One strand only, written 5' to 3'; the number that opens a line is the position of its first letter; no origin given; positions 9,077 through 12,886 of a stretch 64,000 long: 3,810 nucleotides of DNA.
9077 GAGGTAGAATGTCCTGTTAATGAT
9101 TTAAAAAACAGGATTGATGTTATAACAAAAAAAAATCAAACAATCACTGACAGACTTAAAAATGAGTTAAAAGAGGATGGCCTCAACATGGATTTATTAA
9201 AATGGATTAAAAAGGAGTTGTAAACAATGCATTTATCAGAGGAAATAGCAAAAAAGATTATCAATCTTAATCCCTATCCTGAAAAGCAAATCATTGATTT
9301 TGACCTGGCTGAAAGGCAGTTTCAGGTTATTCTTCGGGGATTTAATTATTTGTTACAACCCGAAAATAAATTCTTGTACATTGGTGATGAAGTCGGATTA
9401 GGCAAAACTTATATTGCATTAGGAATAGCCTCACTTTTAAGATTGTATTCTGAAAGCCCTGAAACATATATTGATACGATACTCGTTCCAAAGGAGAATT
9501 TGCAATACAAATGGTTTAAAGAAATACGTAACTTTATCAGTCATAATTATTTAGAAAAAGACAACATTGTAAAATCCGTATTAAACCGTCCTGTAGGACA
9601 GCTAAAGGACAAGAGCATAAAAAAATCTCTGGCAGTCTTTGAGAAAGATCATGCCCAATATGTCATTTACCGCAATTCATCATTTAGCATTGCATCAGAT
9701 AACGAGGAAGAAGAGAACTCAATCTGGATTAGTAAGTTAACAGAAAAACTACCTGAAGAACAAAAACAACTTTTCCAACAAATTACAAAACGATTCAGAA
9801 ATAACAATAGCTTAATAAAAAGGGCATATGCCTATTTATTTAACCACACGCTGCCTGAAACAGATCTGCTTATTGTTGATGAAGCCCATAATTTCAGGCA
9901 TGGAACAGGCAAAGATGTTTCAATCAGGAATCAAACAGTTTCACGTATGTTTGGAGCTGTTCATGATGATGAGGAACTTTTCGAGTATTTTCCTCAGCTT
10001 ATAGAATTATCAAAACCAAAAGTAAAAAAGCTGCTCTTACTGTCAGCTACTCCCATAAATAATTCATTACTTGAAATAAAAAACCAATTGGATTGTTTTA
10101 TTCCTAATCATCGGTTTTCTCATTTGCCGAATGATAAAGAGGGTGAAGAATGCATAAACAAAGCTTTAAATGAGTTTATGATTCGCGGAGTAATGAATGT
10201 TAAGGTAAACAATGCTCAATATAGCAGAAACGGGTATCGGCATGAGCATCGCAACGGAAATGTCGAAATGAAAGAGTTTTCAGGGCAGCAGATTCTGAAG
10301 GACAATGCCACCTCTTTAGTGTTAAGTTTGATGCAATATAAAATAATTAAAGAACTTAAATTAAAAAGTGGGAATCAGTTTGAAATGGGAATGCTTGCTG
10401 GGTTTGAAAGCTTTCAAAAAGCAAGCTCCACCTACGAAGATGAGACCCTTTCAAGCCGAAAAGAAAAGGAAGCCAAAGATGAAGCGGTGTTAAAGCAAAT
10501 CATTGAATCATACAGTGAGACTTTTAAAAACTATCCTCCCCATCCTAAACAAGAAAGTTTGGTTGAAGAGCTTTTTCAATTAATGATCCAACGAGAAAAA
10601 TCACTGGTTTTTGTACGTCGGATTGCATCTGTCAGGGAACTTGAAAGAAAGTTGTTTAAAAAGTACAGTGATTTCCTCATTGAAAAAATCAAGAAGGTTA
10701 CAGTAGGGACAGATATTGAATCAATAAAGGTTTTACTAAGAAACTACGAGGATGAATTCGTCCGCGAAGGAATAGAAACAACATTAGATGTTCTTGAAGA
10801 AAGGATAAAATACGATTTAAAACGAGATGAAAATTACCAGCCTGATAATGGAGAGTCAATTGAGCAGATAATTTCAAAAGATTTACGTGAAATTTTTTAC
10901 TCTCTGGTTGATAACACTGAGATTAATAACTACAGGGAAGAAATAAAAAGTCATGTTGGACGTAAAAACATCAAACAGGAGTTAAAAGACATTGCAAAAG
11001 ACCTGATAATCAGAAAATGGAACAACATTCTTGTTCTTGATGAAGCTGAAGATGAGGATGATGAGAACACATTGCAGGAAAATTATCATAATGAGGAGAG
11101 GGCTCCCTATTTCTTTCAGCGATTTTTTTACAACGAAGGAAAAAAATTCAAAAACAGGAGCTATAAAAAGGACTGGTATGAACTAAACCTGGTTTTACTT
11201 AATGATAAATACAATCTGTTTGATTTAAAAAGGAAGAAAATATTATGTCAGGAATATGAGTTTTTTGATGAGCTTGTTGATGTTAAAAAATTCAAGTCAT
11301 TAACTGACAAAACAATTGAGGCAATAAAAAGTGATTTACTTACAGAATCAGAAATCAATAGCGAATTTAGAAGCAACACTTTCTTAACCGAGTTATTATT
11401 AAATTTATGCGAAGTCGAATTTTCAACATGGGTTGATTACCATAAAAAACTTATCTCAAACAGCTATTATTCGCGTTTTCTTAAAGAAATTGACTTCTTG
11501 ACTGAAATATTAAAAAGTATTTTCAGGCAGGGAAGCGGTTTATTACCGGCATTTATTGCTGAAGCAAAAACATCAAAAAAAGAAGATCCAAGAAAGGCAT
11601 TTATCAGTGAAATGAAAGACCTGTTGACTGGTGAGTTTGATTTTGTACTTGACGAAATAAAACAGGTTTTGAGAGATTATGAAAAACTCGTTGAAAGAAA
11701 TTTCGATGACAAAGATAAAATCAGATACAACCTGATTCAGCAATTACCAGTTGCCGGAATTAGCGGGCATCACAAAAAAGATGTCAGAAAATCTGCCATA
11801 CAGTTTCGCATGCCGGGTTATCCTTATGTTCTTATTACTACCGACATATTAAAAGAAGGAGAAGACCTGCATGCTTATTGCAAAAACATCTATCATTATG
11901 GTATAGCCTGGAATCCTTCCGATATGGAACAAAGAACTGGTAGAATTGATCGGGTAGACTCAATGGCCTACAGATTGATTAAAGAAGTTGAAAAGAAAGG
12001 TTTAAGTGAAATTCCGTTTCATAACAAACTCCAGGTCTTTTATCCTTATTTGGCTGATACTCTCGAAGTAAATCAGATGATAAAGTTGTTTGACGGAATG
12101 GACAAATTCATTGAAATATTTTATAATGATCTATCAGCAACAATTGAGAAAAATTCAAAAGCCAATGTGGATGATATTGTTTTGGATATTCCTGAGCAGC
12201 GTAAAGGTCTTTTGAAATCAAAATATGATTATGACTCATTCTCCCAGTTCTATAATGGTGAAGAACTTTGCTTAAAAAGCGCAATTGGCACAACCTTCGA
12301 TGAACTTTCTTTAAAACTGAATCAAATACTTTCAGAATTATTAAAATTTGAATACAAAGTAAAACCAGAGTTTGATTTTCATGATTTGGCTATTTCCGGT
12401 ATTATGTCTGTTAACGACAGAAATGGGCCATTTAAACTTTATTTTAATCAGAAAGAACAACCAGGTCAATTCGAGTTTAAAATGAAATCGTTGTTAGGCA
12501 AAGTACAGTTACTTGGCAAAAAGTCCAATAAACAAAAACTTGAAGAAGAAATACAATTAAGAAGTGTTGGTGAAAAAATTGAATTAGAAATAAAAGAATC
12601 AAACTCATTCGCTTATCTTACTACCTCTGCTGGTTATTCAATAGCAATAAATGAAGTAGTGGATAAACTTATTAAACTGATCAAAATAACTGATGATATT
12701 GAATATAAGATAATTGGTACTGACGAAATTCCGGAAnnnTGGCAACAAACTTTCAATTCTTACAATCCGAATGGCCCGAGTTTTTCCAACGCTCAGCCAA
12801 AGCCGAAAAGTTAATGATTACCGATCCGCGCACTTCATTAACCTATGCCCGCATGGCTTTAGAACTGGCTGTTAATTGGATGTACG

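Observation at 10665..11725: ~350-aa charged insertion splits the RecA2 lobe of the SNF2-like ATPase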

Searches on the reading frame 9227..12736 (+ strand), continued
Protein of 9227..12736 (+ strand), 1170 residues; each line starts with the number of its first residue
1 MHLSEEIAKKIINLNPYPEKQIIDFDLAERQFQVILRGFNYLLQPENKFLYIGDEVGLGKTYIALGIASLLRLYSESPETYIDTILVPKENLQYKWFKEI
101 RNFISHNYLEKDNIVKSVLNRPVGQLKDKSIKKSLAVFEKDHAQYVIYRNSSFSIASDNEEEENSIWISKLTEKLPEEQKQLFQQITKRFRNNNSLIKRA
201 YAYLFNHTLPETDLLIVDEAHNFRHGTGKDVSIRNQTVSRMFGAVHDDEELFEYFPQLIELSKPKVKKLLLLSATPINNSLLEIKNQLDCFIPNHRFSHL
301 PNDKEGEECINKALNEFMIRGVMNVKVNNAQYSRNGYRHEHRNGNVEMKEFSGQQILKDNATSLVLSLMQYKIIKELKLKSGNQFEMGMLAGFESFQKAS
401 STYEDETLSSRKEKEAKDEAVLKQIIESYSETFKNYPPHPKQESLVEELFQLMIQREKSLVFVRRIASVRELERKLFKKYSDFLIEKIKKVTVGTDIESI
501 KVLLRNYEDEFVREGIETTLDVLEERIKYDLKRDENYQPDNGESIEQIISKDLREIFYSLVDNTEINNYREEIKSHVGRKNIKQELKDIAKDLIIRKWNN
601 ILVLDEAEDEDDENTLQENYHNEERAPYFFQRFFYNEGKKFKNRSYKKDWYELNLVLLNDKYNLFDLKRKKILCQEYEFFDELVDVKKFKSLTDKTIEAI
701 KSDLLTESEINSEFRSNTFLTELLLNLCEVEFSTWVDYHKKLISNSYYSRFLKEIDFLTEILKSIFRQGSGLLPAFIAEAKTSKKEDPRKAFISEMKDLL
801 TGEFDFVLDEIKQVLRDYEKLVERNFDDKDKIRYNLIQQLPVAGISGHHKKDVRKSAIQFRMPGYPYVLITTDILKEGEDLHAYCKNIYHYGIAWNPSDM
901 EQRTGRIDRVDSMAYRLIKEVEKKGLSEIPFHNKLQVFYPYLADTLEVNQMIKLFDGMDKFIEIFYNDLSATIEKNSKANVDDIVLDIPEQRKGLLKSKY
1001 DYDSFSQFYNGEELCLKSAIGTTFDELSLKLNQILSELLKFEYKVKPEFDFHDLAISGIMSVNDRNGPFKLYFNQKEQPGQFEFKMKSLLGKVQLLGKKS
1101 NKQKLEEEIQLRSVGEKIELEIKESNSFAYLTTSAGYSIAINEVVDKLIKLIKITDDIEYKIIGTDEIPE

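Call 56: search_protein_families(library=padloc, proteins=[L005:3304-6693:+, L033:3622-6807:+, L016:3973-6675:+, L003:5944-9000:+], max_evalue=1e-8)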
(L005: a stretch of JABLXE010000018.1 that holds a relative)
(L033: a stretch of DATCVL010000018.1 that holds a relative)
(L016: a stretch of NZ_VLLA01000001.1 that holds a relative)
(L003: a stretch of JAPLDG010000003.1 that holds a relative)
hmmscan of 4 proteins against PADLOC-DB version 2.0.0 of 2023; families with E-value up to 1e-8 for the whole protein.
L005:3304-6693:+ (1130 aa): 13 families
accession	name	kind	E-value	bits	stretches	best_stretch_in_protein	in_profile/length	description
PDLC03830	ZacC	-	0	1099.5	1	38-1126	7-1016/1019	-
PDLC04556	PDC-M27C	-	3e-24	83.4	1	946-1013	737-803/892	-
PDLC04554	PDC-M27C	-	1.5e-19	67.8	1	947-1014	750-817/1217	-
PDLC02621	DrmD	-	9.2e-13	45.3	1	968-1010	581-623/1040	DrmD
PDLC02843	DpdE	-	1.3e-12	44.5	0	920-1020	579-675/1091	DpdE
PDLC04555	PDC-M27C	-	1.9e-11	41.4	1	944-1013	484-553/656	-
PDLC02504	BrxHI|BrxHII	-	3.9e-10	36.3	0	959-1011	531-582/971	BrxHII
PDLC02572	DrmA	-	4.1e-10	36.2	0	968-1011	579-622/1043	DrmA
PDLC02500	BrxHI|BrxHII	-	6e-10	36.3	0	967-1010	531-573/933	BrxHI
PDLC02634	DrmD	-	2.4e-09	33.6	0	967-1011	541-584/900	DrmD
PDLC02840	DpdE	-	2.6e-09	33.9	0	968-1013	612-656/1091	DpdE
PDLC02623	DrmD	-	7.8e-09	31.8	0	967-1014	581-627/1040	DrmD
PDLC02633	DrmD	-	8.8e-09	31.9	0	968-1012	586-630/839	DrmD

L033:3622-6807:+ (1062 aa): 13 families
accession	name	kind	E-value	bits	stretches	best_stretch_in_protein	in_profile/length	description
PDLC03830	ZacC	-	0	1127.4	1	19-1058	7-1016/1019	-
PDLC04556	PDC-M27C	-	1.1e-18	65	1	881-946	739-803/892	-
PDLC04554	PDC-M27C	-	7.2e-16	55.6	1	880-948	751-818/1217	-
PDLC02843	DpdE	-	3e-14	49.9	0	885-967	608-688/1091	DpdE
PDLC02840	DpdE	-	6.6e-13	45.8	0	891-974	602-684/1091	DpdE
PDLC02621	DrmD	-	9.7e-12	41.9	1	884-947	562-627/1040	DrmD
PDLC02500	BrxHI|BrxHII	-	8.5e-11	39.1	0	901-944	532-574/933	BrxHI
PDLC04555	PDC-M27C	-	2.9e-10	37.5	1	890-946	497-553/656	-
PDLC02572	DrmA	-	1.2e-09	34.7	0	873-945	553-623/1043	DrmA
PDLC02846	DpdE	-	1.6e-09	34.2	0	44-70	176-202/1034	DpdE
PDLC02504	BrxHI|BrxHII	-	2.3e-09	33.8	0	889-945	528-583/971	BrxHII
PDLC02633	DrmD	-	3.7e-09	33.1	0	869-949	556-634/839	DrmD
PDLC02634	DrmD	-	3.8e-09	32.9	0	901-945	541-585/900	DrmD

L016:3973-6675:+ (901 aa): 5 families
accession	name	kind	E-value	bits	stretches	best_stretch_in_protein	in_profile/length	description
PDLC03830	ZacC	-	2.2e-236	786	1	8-895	116-1018/1019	-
PDLC04556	PDC-M27C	-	6.5e-16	55.8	1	718-776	744-802/892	-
PDLC04554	PDC-M27C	-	2.3e-15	53.9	1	721-786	760-824/1217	-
PDLC04555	PDC-M27C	-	2.3e-10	37.8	1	722-776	498-552/656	-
PDLC02621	DrmD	-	4.2e-09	33.2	1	717-775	563-624/1040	DrmD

L003:5944-9000:+ (1019 aa): 15 families
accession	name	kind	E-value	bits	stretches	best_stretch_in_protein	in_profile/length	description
PDLC04556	PDC-M27C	-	1.3e-55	187.2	2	23-497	35-445/892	-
PDLC04554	PDC-M27C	-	8.3e-52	174.6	2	22-499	34-453/1217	-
PDLC02621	DrmD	-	5.7e-23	79.1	1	854-925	551-623/1040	DrmD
PDLC03830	ZacC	-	2.9e-21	73.8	1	875-932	849-906/1019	-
PDLC04555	PDC-M27C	-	4.9e-20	69.8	1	864-967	489-588/656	-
PDLC02572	DrmA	-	4.1e-17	59.4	1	857-925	552-621/1043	DrmA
PDLC02623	DrmD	-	4.1e-15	52.6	1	866-931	565-629/1040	DrmD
PDLC02504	BrxHI|BrxHII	-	6.6e-13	45.5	0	862-1005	519-659/971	BrxHII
PDLC02633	DrmD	-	1.1e-12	44.8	0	858-925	560-628/839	DrmD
PDLC02632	DrmD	-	1.3e-12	45.1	0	857-925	555-624/662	DrmD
PDLC02500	BrxHI|BrxHII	-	1.2e-11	42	0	882-927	531-575/933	BrxHI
PDLC02840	DpdE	-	1.2e-11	41.7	0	19-99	155-228/1091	DpdE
PDLC02843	DpdE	-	4.2e-11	39.5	0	49-102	180-229/1091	DpdE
PDLC02846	DpdE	-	3.5e-10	36.4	0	19-99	158-231/1034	DpdE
PDLC02629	DrmD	-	2.5e-09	34.1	1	857-925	16-85/508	DrmD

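Call 65: search_protein_families(library=pfam, proteins=[L033:3622-6807:+], max_evalue=1)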
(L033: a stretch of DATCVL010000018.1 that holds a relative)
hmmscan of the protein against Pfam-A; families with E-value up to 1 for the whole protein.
L033:3622-6807:+ (1062 aa): 6 families
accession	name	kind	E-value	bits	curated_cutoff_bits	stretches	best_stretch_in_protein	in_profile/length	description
PF00271.37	Helicase_C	-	5e-08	33.6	23.5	1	872-943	41-109/110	Helicase conserved C-terminal domain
PF00270.35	DEAD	-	4.9e-07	30.1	26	2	249-314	96-160/167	DEAD/DEAH box helicase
PF13401.12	AAA_22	-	4.2e-05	24.3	27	1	195-309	46-120/130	AAA domain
PF04851.21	ResIII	-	0.00013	22.3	22.5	1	26-107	5-79/164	Type III restriction enzyme, res subunit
PF24883.2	NPHP3_N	-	0.015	16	24.8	1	39-100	13-70/164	Nephrocystin 3, N-terminal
PF18854.6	baeRF_family10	-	0.43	11.3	27.1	0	756-805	70-118/143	Bacterial archaeo-eukaryotic release factor family 10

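Call 75: list_cluster_members(proteins=[P0001])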
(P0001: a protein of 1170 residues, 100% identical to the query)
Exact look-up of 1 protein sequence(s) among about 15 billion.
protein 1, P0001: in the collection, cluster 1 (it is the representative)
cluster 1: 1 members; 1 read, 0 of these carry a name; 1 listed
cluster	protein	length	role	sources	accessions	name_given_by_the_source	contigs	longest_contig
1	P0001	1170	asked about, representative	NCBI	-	-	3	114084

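Call 79: search_protein_families(library=pfam, proteins=[L033:618-1826:+, L033:1733-3658:+, L013:282-1490:+, L013:1490-3325:+], max_evalue=0.001)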
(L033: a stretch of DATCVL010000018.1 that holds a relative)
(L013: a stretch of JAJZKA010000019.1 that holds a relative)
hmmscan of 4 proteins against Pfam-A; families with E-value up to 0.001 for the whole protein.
L033:618-1826:+ (403 aa): 1 family
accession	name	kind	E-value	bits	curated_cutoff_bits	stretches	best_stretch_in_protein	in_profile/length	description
PF19888.4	DUF6361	-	3.2e-55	188.2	25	1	9-397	2-385/388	Family of unknown function (DUF6361)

L033:1733-3658:+ (642 aa): 1 family
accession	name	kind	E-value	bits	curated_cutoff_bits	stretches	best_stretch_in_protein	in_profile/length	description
PF13091.12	PLDc_2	-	4.8e-06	26.9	27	1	340-384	79-119/132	PLD-like domain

L013:282-1490:+ (403 aa): 1 family
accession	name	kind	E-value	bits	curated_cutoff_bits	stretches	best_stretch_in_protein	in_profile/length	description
PF19888.4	DUF6361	-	1.2e-65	222.5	25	1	15-394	2-381/388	Family of unknown function (DUF6361)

L013:1490-3325:+ (612 aa): 1 family
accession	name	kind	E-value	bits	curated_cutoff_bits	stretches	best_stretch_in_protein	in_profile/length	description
PF13091.12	PLDc_2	-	0.00013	22.3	27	1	314-355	80-118/132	PLD-like domain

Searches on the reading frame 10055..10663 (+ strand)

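Call 26: search_protein_families(library=pfam, proteins=[window:10055-10660:+], max_evalue=10)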
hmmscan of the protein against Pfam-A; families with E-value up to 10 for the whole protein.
window:10055-10660:+ (202 aa): 1 family
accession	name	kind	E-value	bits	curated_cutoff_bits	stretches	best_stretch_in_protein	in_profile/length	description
PF11383.14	DUF3187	-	0.07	12.7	24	1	47-148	135-236/320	Protein of unknown function (DUF3187)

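Call 52: search_protein_families(library=padloc, proteins=[window:10127-10663:+], max_evalue=1)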
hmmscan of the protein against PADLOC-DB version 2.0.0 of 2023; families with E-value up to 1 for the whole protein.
window:10127-10663:+ (179 aa): 3 families
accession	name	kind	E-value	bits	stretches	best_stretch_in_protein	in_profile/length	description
PDLC04556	PDC-M27C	-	3.3e-23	80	1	7-176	264-438/892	-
PDLC04554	PDC-M27C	-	5.5e-18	62.6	1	10-176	271-444/1217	-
PDLC04555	PDC-M27C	-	6.5e-09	33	1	8-173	26-191/656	-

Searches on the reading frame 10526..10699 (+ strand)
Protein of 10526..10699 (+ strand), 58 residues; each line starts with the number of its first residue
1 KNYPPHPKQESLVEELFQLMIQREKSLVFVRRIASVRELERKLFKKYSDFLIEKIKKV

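Call 52: search_protein_families(library=padloc, proteins=[window:10526-10699:+], max_evalue=1)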
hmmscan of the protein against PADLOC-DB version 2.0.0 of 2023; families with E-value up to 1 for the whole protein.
window:10526-10699:+ (58 aa): 3 families
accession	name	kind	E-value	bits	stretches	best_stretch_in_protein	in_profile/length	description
PDLC04556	PDC-M27C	-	5e-10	36.4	1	2-57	390-452/892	-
PDLC04554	PDC-M27C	-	1.2e-08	31.7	1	2-57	396-458/1217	-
PDLC04555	PDC-M27C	-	0.00036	17.3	1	20-55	171-206/656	-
